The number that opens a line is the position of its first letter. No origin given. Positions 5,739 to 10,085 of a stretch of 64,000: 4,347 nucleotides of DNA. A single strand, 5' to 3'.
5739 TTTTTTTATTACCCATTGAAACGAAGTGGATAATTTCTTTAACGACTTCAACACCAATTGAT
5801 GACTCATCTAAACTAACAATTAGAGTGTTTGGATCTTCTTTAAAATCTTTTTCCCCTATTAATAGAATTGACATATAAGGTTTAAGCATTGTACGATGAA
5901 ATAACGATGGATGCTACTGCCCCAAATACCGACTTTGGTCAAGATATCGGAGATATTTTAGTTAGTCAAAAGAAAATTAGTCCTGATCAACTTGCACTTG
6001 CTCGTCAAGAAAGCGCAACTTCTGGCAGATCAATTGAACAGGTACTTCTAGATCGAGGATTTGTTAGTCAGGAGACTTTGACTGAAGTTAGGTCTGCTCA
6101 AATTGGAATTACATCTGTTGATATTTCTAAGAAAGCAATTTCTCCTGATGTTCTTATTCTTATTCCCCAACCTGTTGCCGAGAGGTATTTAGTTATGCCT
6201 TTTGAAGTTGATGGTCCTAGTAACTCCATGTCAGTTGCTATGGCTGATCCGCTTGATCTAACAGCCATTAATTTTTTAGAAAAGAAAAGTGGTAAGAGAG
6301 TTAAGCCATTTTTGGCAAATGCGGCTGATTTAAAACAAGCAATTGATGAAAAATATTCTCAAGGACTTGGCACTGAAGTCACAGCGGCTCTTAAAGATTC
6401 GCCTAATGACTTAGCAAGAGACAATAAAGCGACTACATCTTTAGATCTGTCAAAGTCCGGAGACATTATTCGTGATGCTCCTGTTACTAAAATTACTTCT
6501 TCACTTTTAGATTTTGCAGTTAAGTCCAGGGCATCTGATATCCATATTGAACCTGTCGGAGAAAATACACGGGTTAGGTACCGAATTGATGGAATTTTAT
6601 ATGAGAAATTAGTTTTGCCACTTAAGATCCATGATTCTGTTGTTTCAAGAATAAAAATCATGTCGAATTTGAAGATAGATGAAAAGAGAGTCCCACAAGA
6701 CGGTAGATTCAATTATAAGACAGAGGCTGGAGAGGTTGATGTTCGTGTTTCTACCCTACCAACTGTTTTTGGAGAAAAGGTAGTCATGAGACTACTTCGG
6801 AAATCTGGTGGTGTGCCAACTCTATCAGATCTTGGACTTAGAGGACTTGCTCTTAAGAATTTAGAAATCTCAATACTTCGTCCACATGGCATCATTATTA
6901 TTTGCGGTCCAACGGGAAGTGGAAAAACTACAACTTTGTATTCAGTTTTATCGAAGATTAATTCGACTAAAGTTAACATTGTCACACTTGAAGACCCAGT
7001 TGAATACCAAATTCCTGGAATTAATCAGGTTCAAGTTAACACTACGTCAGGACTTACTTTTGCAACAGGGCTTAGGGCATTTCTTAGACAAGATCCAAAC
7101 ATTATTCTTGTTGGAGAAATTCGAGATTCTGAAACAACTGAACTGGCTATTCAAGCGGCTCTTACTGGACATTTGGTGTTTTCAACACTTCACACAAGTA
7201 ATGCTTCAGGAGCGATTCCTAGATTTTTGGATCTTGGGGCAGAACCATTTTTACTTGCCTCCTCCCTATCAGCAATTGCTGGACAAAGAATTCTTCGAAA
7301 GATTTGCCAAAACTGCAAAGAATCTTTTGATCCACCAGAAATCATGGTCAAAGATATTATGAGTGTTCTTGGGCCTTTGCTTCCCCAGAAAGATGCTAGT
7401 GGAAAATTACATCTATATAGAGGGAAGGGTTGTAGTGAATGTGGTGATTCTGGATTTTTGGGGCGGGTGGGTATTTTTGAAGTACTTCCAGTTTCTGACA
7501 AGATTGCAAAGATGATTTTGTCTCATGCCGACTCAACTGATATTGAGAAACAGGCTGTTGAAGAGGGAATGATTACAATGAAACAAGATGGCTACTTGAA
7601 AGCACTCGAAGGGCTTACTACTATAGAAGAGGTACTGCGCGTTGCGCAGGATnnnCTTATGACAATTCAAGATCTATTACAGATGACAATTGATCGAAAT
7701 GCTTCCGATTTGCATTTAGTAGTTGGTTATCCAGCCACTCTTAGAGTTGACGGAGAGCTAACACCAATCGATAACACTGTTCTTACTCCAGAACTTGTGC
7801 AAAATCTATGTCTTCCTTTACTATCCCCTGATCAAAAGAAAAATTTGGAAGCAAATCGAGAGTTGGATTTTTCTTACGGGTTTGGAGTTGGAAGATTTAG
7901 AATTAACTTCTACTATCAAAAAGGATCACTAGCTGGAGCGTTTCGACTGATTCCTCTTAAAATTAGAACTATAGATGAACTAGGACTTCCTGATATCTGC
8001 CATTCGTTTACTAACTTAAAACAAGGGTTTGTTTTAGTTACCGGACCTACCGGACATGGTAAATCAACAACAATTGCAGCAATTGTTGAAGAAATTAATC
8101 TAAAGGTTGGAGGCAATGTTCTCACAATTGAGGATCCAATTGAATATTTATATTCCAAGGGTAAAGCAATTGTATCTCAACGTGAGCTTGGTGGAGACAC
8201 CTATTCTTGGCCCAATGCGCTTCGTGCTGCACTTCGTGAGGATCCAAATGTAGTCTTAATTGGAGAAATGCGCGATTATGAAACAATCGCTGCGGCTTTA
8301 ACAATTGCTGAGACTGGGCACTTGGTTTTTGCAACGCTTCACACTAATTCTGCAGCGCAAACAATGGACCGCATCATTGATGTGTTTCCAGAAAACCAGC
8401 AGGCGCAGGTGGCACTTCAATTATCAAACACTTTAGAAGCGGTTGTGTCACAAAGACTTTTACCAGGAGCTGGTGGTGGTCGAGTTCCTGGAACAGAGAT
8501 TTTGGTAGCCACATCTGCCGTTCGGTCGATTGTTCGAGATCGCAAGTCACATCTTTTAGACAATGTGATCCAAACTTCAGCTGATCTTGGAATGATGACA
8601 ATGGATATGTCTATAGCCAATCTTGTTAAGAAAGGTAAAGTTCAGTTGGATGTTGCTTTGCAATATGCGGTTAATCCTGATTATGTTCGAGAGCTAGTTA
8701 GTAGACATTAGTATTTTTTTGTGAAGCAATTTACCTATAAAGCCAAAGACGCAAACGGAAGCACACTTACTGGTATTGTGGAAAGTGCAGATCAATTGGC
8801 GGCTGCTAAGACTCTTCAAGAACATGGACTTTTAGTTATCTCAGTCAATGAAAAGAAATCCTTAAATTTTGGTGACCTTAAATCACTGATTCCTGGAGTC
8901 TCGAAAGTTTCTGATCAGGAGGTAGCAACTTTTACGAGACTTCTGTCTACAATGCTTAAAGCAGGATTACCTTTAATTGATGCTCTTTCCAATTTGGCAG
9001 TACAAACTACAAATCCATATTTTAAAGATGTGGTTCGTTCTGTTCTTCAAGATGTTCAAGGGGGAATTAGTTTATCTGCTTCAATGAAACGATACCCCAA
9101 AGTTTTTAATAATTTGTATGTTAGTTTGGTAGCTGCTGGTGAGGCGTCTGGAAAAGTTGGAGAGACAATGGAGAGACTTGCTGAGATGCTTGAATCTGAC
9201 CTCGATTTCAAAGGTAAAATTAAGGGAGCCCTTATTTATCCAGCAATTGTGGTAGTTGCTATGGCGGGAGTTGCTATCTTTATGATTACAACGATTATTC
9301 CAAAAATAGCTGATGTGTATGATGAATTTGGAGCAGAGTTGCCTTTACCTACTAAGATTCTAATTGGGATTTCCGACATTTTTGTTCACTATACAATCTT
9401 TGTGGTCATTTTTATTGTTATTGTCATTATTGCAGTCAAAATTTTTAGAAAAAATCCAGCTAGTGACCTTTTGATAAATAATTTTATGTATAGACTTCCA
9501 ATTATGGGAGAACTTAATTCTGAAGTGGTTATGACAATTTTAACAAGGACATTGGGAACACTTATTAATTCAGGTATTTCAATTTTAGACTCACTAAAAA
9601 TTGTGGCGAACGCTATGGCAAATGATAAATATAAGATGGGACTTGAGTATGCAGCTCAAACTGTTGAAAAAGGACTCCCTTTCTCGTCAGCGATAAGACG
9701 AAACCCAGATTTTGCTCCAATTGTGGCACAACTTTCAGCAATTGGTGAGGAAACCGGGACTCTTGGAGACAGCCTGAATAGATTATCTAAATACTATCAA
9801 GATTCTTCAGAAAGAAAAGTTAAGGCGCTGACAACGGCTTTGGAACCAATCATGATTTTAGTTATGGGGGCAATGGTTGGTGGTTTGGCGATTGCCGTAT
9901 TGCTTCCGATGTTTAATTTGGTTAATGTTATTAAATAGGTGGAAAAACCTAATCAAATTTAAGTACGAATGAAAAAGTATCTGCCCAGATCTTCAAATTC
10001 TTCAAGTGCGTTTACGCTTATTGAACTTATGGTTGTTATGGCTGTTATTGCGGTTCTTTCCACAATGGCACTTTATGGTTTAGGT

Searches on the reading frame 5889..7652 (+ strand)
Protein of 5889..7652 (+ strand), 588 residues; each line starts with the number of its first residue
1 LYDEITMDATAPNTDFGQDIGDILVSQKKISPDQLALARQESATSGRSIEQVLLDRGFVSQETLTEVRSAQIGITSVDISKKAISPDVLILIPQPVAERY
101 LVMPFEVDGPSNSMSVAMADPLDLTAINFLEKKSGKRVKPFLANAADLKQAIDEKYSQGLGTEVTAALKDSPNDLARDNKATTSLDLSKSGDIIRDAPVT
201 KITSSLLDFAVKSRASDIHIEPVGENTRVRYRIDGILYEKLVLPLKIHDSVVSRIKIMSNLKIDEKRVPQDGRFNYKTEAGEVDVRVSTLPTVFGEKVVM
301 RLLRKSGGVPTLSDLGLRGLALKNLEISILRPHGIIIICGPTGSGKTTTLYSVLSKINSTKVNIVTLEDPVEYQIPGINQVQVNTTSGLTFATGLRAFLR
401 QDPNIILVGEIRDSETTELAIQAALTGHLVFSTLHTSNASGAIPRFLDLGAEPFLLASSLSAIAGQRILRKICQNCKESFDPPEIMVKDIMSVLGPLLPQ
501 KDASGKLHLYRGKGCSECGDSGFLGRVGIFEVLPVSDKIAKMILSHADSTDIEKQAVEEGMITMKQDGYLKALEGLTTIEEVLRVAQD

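Call 103: search_protein_families(library=pfam, proteins=[window:5889-7652:+], max_evalue=0.0001)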
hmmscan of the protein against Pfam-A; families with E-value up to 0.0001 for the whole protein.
window:5889-7652:+ (588 aa): 2 families
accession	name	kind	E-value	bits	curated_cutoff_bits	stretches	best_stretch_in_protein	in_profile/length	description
PF00437.27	T2SSE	-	4.9e-125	417.5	24.9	1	196-584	5-370/370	Type II/IV secretion system protein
PF05157.20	MshEN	-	1.3e-16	60.8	23.1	1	73-160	2-88/90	MshEN domain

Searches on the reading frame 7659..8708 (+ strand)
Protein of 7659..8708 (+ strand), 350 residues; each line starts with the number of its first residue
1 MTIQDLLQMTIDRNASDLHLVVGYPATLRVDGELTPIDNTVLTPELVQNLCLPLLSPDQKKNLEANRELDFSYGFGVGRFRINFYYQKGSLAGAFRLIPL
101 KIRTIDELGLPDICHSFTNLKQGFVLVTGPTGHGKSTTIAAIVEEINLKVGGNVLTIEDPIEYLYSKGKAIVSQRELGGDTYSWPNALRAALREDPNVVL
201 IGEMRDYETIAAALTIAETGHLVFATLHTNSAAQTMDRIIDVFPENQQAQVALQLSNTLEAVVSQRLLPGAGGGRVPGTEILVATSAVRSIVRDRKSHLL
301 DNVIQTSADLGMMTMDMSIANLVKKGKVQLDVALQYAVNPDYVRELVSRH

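Call 103: search_protein_families(library=pfam, proteins=[window:7659-8708:+], max_evalue=0.0001)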
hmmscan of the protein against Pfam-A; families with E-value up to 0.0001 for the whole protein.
window:7659-8708:+ (350 aa): 1 family
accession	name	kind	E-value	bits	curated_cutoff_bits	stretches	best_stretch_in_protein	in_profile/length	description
PF00437.27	T2SSE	-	6.7e-40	137.3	24.9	1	117-269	137-279/370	Type II/IV secretion system protein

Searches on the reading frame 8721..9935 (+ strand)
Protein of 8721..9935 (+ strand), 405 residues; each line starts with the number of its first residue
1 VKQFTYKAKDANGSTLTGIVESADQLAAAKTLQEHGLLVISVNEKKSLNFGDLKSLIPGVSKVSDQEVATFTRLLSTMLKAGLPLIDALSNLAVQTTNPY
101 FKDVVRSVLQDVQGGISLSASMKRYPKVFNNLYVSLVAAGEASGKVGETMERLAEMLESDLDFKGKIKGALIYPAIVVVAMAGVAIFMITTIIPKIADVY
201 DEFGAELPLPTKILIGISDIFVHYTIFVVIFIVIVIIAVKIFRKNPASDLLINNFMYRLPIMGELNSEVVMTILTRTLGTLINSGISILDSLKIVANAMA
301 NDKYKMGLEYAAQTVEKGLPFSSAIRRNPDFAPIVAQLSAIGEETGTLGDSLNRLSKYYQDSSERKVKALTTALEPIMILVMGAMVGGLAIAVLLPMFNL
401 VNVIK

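Call 103: search_protein_families(library=pfam, proteins=[window:8721-9935:+], max_evalue=0.0001)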
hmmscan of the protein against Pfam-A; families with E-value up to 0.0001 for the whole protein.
window:8721-9935:+ (405 aa): 1 family
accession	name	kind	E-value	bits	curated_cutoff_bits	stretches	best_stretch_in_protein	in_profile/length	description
PF00482.28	T2SSF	-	9e-62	207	25.2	2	71-194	1-125/125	Type II secretion system (T2SS), protein F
